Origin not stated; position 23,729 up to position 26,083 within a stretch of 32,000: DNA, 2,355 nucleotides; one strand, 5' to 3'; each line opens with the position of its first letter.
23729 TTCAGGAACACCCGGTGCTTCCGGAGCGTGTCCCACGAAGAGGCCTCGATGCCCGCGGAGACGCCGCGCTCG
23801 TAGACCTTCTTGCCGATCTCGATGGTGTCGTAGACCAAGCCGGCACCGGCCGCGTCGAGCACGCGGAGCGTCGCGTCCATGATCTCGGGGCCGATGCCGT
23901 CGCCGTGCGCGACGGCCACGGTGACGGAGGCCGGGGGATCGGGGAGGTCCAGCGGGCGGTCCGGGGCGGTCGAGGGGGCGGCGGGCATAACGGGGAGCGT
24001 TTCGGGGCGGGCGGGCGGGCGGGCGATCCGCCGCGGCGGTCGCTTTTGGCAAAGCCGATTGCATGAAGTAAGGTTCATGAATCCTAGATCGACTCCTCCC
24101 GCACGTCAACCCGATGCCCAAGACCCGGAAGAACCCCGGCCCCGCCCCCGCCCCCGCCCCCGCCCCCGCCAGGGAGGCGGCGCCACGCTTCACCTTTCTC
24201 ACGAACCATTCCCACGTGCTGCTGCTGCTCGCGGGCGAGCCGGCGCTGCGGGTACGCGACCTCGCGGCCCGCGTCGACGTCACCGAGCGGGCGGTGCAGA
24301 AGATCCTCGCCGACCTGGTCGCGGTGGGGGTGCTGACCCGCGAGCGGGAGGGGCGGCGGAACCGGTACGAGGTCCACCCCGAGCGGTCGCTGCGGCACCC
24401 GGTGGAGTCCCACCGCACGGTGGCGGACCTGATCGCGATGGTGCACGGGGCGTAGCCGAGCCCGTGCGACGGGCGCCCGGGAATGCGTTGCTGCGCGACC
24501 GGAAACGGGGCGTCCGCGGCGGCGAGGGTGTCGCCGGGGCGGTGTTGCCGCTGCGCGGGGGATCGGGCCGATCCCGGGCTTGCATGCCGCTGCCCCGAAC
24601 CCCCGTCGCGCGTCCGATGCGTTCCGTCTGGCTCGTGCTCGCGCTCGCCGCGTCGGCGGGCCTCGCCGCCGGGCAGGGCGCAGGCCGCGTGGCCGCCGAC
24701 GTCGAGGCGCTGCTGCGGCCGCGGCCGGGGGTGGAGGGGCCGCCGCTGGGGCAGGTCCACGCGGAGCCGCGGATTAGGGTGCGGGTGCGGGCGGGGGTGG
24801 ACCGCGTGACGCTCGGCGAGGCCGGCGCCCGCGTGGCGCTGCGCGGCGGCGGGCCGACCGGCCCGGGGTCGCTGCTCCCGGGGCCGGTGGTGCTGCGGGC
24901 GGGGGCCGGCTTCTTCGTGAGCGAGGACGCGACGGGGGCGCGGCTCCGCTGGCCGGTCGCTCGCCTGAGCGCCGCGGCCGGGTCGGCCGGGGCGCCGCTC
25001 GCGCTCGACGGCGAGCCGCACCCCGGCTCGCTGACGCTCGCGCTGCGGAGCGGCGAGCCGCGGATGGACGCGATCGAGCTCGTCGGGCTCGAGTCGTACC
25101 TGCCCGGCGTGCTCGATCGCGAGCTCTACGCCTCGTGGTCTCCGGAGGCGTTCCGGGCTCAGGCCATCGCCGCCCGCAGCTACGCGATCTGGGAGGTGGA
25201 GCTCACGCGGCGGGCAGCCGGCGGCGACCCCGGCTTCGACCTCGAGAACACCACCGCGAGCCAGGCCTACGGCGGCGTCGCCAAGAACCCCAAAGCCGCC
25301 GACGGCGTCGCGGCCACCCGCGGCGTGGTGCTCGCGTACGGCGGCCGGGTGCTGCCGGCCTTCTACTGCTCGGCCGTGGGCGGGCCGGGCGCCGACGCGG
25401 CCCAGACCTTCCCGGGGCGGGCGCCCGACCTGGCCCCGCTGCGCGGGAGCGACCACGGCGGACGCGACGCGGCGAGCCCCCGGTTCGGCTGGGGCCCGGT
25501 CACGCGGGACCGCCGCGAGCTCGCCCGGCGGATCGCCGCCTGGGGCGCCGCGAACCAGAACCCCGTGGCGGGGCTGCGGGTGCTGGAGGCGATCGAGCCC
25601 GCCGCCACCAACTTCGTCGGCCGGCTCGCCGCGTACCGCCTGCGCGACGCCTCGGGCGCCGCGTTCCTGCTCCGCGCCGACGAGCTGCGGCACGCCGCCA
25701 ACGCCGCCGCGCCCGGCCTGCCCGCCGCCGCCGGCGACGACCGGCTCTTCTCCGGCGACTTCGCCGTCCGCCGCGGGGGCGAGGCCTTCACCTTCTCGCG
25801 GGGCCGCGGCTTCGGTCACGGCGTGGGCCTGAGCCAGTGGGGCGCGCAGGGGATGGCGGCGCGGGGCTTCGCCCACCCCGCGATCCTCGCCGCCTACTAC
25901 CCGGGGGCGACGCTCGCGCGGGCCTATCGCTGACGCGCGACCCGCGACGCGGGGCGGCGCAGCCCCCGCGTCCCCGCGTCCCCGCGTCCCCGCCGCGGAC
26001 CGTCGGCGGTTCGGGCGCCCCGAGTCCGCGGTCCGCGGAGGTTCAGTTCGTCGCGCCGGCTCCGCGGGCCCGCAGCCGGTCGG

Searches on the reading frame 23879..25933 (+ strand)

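Call 65: search_protein_families(library=pfam, proteins=[window:23879-25933:+], max_evalue=0.001)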
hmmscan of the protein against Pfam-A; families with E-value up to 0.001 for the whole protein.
window:23879-25933:+ (684 aa): 1 family
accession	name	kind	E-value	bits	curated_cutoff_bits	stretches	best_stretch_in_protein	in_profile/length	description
PF08486.15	SpoIID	-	3.2e-19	69.8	23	1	395-487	4-97/97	Stage II sporulation protein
